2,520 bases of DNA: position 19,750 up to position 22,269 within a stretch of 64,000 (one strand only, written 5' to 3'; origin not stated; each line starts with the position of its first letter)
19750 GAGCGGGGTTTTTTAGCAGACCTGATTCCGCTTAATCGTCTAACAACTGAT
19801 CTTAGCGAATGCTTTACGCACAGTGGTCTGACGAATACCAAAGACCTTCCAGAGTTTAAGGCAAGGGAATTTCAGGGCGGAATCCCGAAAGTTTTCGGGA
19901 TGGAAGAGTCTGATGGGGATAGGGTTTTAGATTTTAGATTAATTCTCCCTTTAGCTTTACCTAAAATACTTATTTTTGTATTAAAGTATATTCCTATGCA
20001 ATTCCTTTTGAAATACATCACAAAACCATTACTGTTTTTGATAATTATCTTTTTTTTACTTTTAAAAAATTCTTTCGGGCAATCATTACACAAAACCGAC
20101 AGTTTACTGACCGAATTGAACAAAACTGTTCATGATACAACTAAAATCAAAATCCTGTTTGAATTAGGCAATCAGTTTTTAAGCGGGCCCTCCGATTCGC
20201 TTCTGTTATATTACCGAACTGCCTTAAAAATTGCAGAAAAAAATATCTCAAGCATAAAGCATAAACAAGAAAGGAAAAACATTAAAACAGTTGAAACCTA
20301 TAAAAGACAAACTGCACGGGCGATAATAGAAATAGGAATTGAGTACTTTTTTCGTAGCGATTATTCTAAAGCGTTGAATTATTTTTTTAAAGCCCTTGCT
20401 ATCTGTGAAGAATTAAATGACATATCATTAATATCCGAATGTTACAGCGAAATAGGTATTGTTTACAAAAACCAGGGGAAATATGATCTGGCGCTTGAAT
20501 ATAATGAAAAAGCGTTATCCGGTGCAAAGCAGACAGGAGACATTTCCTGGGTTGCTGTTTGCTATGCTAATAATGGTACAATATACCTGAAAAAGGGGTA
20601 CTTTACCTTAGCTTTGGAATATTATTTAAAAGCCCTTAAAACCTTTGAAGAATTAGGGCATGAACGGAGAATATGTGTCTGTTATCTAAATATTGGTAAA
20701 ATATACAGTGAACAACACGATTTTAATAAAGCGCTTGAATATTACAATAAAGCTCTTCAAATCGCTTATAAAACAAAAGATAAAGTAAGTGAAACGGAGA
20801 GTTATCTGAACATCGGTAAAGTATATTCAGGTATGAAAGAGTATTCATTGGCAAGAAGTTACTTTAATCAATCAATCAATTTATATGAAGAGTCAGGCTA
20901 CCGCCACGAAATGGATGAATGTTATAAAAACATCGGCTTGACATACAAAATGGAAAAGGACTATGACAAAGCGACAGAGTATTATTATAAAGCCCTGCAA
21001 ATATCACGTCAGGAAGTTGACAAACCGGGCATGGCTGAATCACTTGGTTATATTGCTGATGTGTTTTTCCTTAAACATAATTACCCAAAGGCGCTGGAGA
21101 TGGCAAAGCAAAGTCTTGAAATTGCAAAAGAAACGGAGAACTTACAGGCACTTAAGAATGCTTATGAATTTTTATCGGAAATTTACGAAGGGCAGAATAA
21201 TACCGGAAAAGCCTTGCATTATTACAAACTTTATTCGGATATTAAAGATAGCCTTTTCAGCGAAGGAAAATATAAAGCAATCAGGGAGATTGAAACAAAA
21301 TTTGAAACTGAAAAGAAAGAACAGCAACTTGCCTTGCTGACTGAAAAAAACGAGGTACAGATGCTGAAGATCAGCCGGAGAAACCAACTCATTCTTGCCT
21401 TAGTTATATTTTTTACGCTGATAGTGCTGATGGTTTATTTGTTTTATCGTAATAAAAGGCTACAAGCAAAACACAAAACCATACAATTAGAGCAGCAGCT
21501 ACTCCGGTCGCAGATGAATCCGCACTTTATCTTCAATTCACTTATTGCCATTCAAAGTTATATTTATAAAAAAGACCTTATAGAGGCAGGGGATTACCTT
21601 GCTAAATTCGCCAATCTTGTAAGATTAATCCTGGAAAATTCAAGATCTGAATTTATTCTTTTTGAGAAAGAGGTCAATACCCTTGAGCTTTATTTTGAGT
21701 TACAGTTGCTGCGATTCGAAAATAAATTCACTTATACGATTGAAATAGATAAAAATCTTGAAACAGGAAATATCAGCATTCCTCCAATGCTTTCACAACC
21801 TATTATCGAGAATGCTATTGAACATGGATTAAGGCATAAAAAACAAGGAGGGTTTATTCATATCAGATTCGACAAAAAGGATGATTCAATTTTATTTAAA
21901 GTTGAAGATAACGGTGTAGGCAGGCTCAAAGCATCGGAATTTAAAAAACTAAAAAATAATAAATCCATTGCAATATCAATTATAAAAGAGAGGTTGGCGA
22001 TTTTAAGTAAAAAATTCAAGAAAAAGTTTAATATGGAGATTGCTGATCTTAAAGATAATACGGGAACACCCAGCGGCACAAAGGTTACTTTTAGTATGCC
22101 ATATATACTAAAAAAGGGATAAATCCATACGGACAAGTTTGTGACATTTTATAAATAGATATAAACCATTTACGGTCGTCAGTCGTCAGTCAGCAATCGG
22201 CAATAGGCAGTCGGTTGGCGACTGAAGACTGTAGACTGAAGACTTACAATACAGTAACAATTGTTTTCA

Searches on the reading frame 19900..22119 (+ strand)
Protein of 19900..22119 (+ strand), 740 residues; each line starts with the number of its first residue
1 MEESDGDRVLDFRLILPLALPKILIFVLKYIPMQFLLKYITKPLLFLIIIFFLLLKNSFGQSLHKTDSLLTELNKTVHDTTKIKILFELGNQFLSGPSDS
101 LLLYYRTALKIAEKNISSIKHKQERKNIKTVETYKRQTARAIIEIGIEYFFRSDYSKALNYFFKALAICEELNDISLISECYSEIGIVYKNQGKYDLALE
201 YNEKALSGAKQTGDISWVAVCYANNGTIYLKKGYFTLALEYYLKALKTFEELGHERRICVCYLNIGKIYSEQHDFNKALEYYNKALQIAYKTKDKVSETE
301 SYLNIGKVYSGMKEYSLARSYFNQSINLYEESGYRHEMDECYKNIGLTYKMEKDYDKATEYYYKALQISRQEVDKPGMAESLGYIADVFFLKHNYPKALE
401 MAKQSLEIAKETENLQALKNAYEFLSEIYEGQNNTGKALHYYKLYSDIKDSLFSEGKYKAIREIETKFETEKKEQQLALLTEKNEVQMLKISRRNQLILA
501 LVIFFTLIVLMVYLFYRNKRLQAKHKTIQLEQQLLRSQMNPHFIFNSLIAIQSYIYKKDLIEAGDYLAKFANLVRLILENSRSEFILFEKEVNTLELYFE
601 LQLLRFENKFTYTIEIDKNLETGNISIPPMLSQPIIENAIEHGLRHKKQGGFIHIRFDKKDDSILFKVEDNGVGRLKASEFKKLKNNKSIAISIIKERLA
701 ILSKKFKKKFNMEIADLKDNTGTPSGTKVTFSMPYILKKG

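Call 17: search_protein_families(library=pfam, proteins=[window:19900-22119:+], max_evalue=0.001)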
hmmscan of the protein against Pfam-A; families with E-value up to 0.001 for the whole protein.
window:19900-22119:+ (740 aa): 15 families
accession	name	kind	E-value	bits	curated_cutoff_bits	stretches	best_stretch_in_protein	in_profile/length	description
PF13424.12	TPR_12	-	2.8e-68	226.5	30.1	7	344-411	8-77/77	Tetratricopeptide repeat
PF00515.34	TPR_1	-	3.9e-34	115.5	27.8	3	261-288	3-30/34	Tetratricopeptide repeat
PF13374.12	TPR_10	-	1.7e-23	82.3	27.5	0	181-211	4-34/42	Tetratricopeptide repeat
PF07719.23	TPR_2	-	5.1e-23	79.7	27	1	261-289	3-31/34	Tetratricopeptide repeat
PF06580.19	His_kinase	-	2e-17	63.6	25.2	1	531-610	2-81/81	Histidine kinase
PF13181.12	TPR_8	-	1e-15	56.9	25.7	1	262-289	4-31/34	Tetratricopeptide repeat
PF13176.12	TPR_7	-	6.9e-14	51.1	27.9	0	263-295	3-35/36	Tetratricopeptide repeat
PF14938.12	SNAP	-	1.4e-13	51.4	25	3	147-288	43-184/282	Soluble NSF attachment protein, SNAP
PF17874.7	TPR_MalT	-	1.9e-13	50.9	45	1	150-440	12-301/336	MalT-like TPR region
PF24885.1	TPR_NPHP3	-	1.4e-09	38.2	100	1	311-448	68-212/239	Nephrocystin-3 TPR domain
PF13428.12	TPR_14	-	7.7e-07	29.6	23.5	0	262-288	4-30/44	Tetratricopeptide repeat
PF14559.12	TPR_19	-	1.3e-06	29.1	25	0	352-420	4-66/68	Tetratricopeptide repeat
PF10602.15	RPN7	-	1.8e-05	25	29.6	1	122-251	20-145/174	26S proteasome subunit RPN7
PF02518.31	HATPase_c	-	0.00028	21.7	26.4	1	635-677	9-51/111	Histidine kinase-, DNA gyrase B-, and HSP90-like ATPase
PF13431.12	TPR_17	-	0.00041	20.8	24.4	0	179-199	13-33/34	Tetratricopeptide repeat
